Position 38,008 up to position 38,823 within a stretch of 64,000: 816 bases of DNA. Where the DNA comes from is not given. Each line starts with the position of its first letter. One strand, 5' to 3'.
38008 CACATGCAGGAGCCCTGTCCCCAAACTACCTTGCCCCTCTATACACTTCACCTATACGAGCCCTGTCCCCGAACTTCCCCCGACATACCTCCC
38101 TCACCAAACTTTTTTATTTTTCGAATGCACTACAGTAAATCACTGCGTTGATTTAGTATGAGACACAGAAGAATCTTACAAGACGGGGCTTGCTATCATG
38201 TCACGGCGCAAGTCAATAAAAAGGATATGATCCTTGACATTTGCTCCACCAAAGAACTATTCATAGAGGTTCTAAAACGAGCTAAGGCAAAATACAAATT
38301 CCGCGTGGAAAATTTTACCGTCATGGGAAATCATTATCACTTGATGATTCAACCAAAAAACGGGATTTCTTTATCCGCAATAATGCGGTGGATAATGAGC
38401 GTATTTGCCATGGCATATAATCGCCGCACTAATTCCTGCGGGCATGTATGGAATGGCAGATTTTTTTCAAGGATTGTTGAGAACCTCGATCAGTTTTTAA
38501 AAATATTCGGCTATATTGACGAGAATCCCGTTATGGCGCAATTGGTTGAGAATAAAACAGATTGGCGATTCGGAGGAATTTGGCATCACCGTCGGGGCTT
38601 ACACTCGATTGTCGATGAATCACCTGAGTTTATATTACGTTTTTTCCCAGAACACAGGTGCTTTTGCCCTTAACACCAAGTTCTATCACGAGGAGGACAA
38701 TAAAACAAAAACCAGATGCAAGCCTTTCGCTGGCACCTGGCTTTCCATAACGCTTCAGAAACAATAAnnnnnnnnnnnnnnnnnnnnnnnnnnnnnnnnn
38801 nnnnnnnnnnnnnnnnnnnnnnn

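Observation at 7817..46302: A 12-13-nt word, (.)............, is massively over-represented in genes and between genes, in both orientations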

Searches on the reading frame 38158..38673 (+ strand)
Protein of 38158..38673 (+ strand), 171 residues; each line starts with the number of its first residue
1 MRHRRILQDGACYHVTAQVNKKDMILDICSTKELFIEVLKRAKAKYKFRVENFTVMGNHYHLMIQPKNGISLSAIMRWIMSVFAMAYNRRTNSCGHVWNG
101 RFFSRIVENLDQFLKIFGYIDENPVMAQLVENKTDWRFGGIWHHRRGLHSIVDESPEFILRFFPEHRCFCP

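Call 7: search_protein_families(library=pfam, proteins=[window:38158-38673:+])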
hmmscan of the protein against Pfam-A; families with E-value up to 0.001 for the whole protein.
window:38158-38673:+ (171 aa): 1 family
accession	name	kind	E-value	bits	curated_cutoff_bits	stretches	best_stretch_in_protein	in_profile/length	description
PF01797.21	Y1_Tnp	-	4.1e-13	50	23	1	12-122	6-120/121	Transposase IS200 like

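Call 8: find_encoding_contigs(protein=window:38158-38673:+, flank=10000, max_places=10)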
Protein window:38158-38673:+ (171 aa): 2 contigs read that carry it; 2 places shown.
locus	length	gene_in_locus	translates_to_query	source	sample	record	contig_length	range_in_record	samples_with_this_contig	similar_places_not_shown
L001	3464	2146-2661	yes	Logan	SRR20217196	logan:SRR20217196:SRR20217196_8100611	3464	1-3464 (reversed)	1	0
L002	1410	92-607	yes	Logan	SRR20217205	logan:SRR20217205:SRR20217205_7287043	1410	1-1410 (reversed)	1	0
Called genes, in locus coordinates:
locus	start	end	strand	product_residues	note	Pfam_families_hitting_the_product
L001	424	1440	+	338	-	PF08032:SpoU_sub_bind, PF00588:SpoU_methylase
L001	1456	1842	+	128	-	-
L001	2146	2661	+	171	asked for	PF01797:Y1_Tnp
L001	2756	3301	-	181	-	PF00210:Ferritin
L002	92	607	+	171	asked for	PF01797:Y1_Tnp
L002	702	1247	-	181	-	PF00210:Ferritin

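Call 27: find_homologous_proteins(query=window:38158-38673:+, max_evalue=0.00001)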
Query window:38158-38673:+ (171 aa): 328 proteins with E <= 0.00001 among 336 candidates; the best 120 are listed.
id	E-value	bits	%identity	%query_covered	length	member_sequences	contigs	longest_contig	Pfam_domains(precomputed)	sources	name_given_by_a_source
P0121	6.0e-116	402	100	100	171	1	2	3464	PF01797.22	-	-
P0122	1.4e-90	320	78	98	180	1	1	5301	PF01797.22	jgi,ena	-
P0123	1.6e-80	287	71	97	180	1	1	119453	PF01797.22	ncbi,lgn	-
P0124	3.2e-71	257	77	84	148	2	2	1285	PF01797.22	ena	-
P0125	1.3e-64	235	62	97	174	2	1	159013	PF01797.22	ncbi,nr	ncbi:MAG: transposase [Spirochaetes bacterium]|nr:transposase [Spirochaetota bacterium]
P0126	4.2e-63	230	59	97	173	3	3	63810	PF01797.22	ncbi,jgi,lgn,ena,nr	ncbi:MAG TPA: transposase [Rectinemataceae bacterium]|nr:transposase [Rectinemataceae bacterium]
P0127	3.0e-62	228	58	99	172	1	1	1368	PF01797.22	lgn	-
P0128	3.3e-62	227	58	97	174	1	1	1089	PF01797.22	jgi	jgi:putative transposase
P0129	5.7e-62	227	58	97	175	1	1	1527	PF01797.22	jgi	jgi:putative transposase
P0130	9.1e-62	226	60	97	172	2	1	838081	PF01797.22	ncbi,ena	-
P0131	1.4e-61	225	57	98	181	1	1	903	PF01797.22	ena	-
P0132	3.2e-61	224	57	97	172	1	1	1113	PF01797.22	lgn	-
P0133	3.3e-61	224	59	97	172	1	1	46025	PF01797.22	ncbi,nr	ncbi:MAG: transposase [Spirochaetes bacterium]|nr:transposase [Spirochaetota bacterium]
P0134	3.5e-61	224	59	98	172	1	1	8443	PF01797.22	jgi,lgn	jgi:putative transposase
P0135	4.2e-61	224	57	97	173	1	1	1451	PF01797.22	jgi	jgi:putative transposase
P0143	1.4e-60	222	57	97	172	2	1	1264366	PF01797.22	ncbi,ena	-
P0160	1.0e-59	219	59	99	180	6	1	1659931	PF01797.22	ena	-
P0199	6.7e-58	213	57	97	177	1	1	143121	PF01797.22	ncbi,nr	ncbi:MAG: transposase [Spirochaetes bacterium]|nr:transposase [Spirochaetota bacterium]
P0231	1.9e-56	209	55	96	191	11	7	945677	PF01797.22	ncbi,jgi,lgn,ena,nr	ncbi:MAG TPA: transposase [Spirochaetia bacterium]|nr:transposase [Spirochaetales bacterium] HRY8140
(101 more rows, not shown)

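Call 28: find_encoding_contigs(protein=P0123, flank=10000, max_places=3)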
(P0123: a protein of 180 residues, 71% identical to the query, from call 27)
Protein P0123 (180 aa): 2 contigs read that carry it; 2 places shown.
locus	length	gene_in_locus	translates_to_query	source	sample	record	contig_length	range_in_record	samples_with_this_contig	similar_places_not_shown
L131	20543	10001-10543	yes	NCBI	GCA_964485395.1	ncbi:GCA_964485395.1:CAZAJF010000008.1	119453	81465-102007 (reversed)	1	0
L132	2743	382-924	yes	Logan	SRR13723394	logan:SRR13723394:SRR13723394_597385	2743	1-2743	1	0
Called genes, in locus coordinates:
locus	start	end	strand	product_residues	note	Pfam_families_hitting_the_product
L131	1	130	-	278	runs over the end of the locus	-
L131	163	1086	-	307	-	PF01545:Cation_efflux, PF16916:ZT_dimer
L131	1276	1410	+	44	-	-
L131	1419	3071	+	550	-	PF00072:Response_reg, PF07228:SpoIIE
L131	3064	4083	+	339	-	PF01979:Amidohydro_1 (weak), PF04909:Amidohydro_2 (weak)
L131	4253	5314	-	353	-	PF00561:Abhydrolase_1 (weak), PF12146:Hydrolase_4 (faint), PF12697:Abhydrolase_6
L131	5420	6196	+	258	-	PF00753:Lactamase_B, PF19583:ODP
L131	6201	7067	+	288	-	PF00015:MCPsignal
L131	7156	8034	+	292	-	PF00389:2-Hacid_dh, PF02826:2-Hacid_dh_C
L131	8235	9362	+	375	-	PF08032:SpoU_sub_bind, PF00588:SpoU_methylase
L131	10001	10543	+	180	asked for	PF01797:Y1_Tnp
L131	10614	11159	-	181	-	PF00210:Ferritin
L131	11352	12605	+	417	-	PF13188:PAS_8 (weak), PF00990:GGDEF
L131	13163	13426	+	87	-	-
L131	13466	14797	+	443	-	PF01145:Band_7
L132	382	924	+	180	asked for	PF01797:Y1_Tnp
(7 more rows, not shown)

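Call 29: find_encoding_contigs(protein=P0122, flank=10000, max_places=3)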
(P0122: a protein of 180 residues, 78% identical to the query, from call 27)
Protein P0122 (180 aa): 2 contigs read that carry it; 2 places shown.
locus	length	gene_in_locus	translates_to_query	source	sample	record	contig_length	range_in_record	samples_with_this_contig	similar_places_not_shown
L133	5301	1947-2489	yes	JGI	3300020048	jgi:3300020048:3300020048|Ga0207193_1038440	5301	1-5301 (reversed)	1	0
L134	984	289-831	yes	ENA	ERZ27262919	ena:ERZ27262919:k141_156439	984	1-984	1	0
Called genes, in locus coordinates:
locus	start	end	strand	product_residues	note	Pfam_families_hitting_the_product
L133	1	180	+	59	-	?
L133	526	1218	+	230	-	-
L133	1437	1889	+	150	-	-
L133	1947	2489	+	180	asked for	PF01797:Y1_Tnp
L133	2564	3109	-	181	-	PF00210:Ferritin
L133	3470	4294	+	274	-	-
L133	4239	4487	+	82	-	-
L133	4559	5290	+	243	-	-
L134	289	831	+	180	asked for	PF01797:Y1_Tnp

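Call 30: find_encoding_contigs(protein=P0125, flank=10000, max_places=3)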
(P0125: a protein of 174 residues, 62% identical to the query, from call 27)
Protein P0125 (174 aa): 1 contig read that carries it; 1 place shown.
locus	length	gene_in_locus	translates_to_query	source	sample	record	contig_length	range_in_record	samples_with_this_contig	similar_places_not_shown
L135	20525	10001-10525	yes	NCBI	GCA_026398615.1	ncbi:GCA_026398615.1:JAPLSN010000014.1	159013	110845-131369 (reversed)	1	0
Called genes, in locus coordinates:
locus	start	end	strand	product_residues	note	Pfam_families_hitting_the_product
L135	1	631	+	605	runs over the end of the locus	PF00664:ABC_membrane, PF00005:ABC_tran, PF02463:SMC_N (faint)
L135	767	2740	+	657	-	-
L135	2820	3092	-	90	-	PF00076:RRM_1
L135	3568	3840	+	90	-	PF09905:VF530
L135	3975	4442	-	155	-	PF00994:MoCF_biosynth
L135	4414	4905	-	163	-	PF03473:MOSC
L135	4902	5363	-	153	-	PF01967:MoaC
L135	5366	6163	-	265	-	PF04055:Radical_SAM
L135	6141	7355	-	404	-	PF03453:MoeA_N, PF00994:MoCF_biosynth, PF03454:MoeA_C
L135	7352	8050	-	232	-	PF00005:ABC_tran, PF02463:SMC_N (faint), PF13304:AAA_21 (faint)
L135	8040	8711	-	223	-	PF00528:BPD_transp_1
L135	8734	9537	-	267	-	PF12849:PBP_like_2, PF13531:SBP_bac_11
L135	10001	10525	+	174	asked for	PF01797:Y1_Tnp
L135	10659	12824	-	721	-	PF02730:AFOR_N, PF01314:AFOR_C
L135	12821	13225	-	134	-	PF12838:Fer4_7 (weak), PF13187:Fer4_9 (weak), PF14697:Fer4_21, PF27538:NosR (weak), PF25160:LdpA_Fe-S-bd (weak), PF00037:Fer4 (weak), PF12837:Fer4_6 (weak), PF13237:Fer4_10, +7 more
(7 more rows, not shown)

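Call 34: find_encoding_contigs(protein=P0130, flank=10000, max_places=2)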
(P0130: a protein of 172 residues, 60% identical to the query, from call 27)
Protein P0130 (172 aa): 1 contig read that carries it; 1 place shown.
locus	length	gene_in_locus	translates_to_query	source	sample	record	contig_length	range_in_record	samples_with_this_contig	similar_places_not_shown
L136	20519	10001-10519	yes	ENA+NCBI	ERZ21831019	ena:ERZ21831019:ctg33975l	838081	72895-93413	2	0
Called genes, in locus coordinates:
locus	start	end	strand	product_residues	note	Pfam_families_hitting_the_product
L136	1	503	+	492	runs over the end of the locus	PF01979:Amidohydro_1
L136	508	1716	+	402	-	PF04389:Peptidase_M28, PF01546:Peptidase_M20, PF07687:M20_dimer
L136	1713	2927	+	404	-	PF00291:PALP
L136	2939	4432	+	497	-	PF00291:PALP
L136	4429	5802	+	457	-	PF01979:Amidohydro_1, PF07969:Amidohydro_3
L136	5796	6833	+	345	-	PF00941:FAD_binding_5, PF03450:CO_deh_flav_C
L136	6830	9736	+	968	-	PF01799:Fer2_2, PF01315:Ald_Xan_dh_C, PF02738:MoCoBD_1, PF20256:MoCoBD_2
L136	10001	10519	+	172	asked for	PF01797:Y1_Tnp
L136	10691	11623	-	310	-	PF08450:SGL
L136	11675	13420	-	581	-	PF00672:HAMP, PF06580:His_kinase, PF02518:HATPase_c (faint)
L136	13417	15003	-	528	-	PF00072:Response_reg, PF00165:HTH_AraC (faint), PF12833:HTH_18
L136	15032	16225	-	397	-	PF02746:MR_MLE_N, PF13378:MR_MLE_C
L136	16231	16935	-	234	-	PF01081:Aldolase, PF02581:TMP-TENI (faint)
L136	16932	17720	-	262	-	PF00106:adh_short, PF23441:SDR, PF13561:adh_short_C2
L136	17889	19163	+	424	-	PF01547:SBP_bac_1, PF13416:SBP_bac_8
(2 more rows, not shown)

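Call 35: find_encoding_contigs(protein=P0143, flank=10000, max_places=2)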
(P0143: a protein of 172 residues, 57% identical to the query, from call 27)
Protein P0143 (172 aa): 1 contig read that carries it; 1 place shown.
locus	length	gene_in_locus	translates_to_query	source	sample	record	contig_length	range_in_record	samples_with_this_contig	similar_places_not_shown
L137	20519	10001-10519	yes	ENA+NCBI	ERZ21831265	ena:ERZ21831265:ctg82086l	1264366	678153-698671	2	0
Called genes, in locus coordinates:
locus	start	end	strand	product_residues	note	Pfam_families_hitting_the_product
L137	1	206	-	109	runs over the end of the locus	PF00589:Phage_integrase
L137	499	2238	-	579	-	PF14104:DUF4277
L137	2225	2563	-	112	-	PF20586:DUF6788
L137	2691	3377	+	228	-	PF27257:HI_0787_N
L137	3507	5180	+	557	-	PF05706:CDKN3 (weak), PF22785:Tc-R-P, PF00782:DSPc (weak), PF22784:PTP-SAK (weak), PF03747:ADP_ribosyl_GH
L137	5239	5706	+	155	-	-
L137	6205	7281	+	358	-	-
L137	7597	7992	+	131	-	PF13338:AbiEi_4 (faint), PF19570:DUF6088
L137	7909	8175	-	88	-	-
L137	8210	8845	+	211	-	PF19570:DUF6088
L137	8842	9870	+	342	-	PF08843:AbiEii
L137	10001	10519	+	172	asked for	PF01797:Y1_Tnp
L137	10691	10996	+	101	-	PF20586:DUF6788 (weak)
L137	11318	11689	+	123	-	-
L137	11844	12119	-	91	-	-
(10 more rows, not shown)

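Call 36: find_encoding_contigs(protein=P0126, flank=10000, max_places=2)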
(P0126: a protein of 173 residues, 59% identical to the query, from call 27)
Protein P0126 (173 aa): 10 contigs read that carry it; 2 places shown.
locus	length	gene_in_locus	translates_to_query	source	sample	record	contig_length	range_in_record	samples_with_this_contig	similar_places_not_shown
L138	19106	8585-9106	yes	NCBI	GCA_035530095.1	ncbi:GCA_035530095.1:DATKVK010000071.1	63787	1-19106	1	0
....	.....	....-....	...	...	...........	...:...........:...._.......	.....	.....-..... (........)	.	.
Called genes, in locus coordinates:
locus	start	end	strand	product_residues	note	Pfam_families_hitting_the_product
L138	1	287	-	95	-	?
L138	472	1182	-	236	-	PF00106:adh_short, PF01370:Epimerase (weak), PF08659:KR, PF13561:adh_short_C2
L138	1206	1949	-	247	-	PF01527:HTH_Tnp_1 (faint), PF12833:HTH_18, PF00165:HTH_AraC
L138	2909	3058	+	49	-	-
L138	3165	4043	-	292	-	PF06983:3-dmu-9_3-mt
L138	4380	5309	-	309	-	PF00248:Aldo_ket_red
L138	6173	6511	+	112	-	PF00462:Glutaredoxin (faint), PF03960:ArsC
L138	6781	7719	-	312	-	PF01145:Band_7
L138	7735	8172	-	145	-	PF01957:NfeD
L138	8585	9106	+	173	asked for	PF01797:Y1_Tnp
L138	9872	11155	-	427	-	PF00085:Thioredoxin, PF13098:Thioredoxin_2, PF00890:FAD_binding_2 (faint), PF03486:HI0933_like (faint), PF07992:Pyr_redox_2, PF01266:DAO (weak), PF13738:Pyr_redox_3, PF00070:Pyr_redox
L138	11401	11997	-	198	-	PF08901:DUF1847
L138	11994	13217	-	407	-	PF12911:OppC_N, PF00528:BPD_transp_1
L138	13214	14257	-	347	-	PF00528:BPD_transp_1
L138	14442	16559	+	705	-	PF00015:MCPsignal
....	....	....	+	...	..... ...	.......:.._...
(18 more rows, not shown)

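Call 43: search_solved_structures(query=window:38158-38673:+, max_evalue=0.01, show_alignments=2)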
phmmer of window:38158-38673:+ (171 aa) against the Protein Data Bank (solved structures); distinct sequences matched with E-value up to 0.01: 1.
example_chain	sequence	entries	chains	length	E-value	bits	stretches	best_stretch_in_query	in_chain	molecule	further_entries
4er8_A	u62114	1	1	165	0.00012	25.3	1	4-150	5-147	TnpArep for protein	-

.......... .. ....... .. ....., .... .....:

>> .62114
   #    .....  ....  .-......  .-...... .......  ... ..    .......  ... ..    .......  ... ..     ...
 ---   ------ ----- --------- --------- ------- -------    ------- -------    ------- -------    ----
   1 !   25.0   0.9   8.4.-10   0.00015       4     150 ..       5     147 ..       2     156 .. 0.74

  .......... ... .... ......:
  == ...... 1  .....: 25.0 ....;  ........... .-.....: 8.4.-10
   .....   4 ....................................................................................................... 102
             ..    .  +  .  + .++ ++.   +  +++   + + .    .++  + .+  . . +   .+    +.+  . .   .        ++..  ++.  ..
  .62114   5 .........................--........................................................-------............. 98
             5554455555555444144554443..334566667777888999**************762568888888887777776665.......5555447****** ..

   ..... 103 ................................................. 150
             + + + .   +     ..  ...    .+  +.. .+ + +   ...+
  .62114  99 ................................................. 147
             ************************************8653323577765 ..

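Call 44: search_protein_families(library=ncbifam, proteins=[window:38158-38673:+], max_evalue=0.01)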
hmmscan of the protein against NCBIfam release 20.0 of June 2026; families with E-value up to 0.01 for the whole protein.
window:38158-38673:+ (171 aa): 2 families
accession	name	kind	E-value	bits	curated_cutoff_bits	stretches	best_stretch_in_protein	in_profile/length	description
NF047646.1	REP_Tyr_transpos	equivalog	4.3e-25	88.3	80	1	2-138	1-145/146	REP-associated tyrosine transposase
NF033573.1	transpos_IS200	equivalog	4.1e-06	27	55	1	12-104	12-104/126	IS200/IS605 family transposase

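Call 60: find_encoding_contigs(protein=P0160, flank=10000, max_places=1)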
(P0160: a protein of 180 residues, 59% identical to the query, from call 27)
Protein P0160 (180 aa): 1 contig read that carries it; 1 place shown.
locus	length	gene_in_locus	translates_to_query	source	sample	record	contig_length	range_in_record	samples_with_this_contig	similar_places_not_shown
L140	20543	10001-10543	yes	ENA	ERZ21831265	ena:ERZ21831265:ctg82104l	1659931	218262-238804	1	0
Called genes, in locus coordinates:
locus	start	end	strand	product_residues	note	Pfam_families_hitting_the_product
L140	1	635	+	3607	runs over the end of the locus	PF00754:F5_F8_type_C (faint), PF22633:F5_F8_type_C_2 (faint), PF09136:Glucodextran_B (faint), PF19077:Big_13 (weak), PF05593:RHS_repeat, PF25023:TEN_YD-shell, PF03527:RHS, PF25023:TEN_YD-shell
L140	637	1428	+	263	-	PF25302:NADase_transloc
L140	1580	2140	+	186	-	PF01797:Y1_Tnp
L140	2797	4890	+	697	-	PF05593:RHS_repeat (faint), PF03527:RHS, PF25023:TEN_YD-shell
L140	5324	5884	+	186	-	PF01797:Y1_Tnp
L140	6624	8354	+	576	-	PF05593:RHS_repeat (faint), PF03527:RHS, PF25023:TEN_YD-shell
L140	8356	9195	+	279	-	PF23952:LRR_EndoS (faint), PF12799:LRR_4 (faint)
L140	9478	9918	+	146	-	PF01797:Y1_Tnp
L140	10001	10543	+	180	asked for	PF01797:Y1_Tnp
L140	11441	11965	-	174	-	-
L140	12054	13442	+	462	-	PF04055:Radical_SAM (weak)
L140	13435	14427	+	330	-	PF04055:Radical_SAM (weak)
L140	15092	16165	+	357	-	PF00044:Gp_dh_N, PF02800:Gp_dh_C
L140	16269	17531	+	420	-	PF00162:PGK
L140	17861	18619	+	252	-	-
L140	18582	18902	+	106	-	PF01527:HTH_Tnp_1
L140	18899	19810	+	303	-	PF13276:HTH_21, PF00665:rve, PF13683:rve_3, PF13333:rve_2 (weak)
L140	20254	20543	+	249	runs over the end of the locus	PF00121:TIM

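Call 61: find_encoding_contigs(protein=P0231, flank=10000, max_places=1)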
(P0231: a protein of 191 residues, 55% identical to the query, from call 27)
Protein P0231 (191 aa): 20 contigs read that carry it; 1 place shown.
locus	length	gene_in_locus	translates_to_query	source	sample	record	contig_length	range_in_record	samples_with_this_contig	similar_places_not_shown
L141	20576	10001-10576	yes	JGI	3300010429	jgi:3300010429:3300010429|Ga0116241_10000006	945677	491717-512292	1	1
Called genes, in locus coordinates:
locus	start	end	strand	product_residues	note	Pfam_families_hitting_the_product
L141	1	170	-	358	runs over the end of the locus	PF01168:Ala_racemase_N, PF14031:D-ser_dehydrat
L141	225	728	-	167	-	PF00027:cNMP_binding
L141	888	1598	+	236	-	PF12917:YfbR-like (weak), PF13023:HD_3, PF01966:HD (weak)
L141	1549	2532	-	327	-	PF01636:APH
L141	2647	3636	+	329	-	PF01073:3Beta_HSD, PF01370:Epimerase, PF05368:NmrA, PF07993:NAD_binding_4, PF13460:NAD_binding_10, PF16363:GDP_Man_Dehyd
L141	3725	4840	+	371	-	PF02073:Peptidase_M29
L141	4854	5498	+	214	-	PF00565:SNase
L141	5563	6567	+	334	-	PF13531:SBP_bac_11, PF13416:SBP_bac_8, PF13343:SBP_bac_6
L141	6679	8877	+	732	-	PF00528:BPD_transp_1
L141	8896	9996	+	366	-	PF00005:ABC_tran, PF08402:TOBE_2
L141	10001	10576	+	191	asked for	PF01797:Y1_Tnp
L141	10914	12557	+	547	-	PF00171:Aldedh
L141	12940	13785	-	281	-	PF00528:BPD_transp_1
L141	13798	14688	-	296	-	PF00528:BPD_transp_1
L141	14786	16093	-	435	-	PF01547:SBP_bac_1, PF13416:SBP_bac_8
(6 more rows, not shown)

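Call 62: find_encoding_contigs(protein=P0199, flank=10000, max_places=1)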
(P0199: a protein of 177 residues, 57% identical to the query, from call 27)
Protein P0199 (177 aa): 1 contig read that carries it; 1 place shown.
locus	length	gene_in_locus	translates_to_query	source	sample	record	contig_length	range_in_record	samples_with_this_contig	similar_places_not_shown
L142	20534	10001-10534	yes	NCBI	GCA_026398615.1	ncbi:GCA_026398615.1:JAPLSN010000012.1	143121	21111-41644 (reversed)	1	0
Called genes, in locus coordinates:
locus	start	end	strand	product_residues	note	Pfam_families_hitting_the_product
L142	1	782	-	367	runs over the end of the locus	-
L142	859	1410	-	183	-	-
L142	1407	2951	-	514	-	PF07228:SpoIIE, PF13371:TPR_9 (weak), PF13428:TPR_14 (faint), PF13432:TPR_16, PF14559:TPR_19 (weak), PF07719:TPR_2 (weak)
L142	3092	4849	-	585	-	PF00999:Na_H_Exchanger, PF00359:PTS_EIIA_2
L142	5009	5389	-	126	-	PF01627:Hpt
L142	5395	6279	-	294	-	PF00072:Response_reg, PF00990:GGDEF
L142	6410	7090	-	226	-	PF00702:Hydrolase, PF13419:HAD_2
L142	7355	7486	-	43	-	-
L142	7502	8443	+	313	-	-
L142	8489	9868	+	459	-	PF05935:Arylsulfotrans (faint), PF01436:NHL (faint), PF14269:Arylsulfotran_2 (faint)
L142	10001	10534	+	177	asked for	PF01797:Y1_Tnp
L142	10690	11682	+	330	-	PF01551:Peptidase_M23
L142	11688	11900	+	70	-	PF01165:Ribosomal_S21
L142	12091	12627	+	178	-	PF02643:DUF192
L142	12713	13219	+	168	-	PF01327:Pep_deformylase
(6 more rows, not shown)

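Call 72: search_dna_similar(query=window:38158-38673:+, collection=plasmids, mode=protein, max_rows=10)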
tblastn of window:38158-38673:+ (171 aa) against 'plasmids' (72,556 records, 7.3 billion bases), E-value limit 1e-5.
Records with a match: 17; places in all: 22; records where one place covers at least 80% of the query: 9.
Best place of each record, by identity: <60% 17.
By first word of the organism name: Nostoc 4; Skermanella 3; Rhodospirillum 2; Sporomusa 1; Legionella 1; Cylindrospermopsis 1; Acetoanaerobium 1; Candidatus 1; Pseudoalteromonas 1; Pseudomonas 1; and 1 more.
By predicted mobility (MOB-suite, as given by PLSDB): non-mobilizable 10; conjugative 4; mobilizable 3.
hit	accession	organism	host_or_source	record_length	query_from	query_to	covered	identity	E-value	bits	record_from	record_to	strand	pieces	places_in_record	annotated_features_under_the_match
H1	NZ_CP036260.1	Sporomusa termitida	whole organism,intestinal contents of ...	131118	2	167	97%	30.6%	3e-14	76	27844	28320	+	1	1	transposase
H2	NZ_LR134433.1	Legionella adelaidensis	environmental,Cooling tower water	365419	1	136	80%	35.3%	2e-17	86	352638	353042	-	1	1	transposase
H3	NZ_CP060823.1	Cylindrospermopsis curvispora GIHE-G1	Water for algae observation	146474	2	159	92%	29.8%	1e-15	81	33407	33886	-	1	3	transposase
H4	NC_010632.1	Nostoc punctiforme PCC 73102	-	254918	2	131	76%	34.8%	4e-20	93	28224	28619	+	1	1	none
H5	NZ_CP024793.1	Nostoc flagelliforme CCNUN1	cell culture,desert soil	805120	2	131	76%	34.1%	1e-19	92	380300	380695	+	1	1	transposase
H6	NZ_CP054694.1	Nostoc edaphicum CCNP1411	-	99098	2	131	76%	31.8%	8e-14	75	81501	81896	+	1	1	transposase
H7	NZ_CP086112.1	Skermanella rosea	single cell,hydrocarbon-contaminated ...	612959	2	147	85%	25.3%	3e-9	62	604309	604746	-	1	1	transposase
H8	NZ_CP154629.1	Acetoanaerobium noterae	cell culture,Sludge of a digestion ...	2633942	2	136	79%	27.3%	2e-8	59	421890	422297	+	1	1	none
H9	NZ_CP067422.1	Skermanella sp. TT6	Homo sapiens,single cell,skin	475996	2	158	92%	23.4%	1e-9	63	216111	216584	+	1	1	transposase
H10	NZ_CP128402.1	Candidatus Chlorohelix allophototropha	Single colony of Candidatus Chlorohelix ...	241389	1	147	86%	24.5%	5e-6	52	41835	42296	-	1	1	transposase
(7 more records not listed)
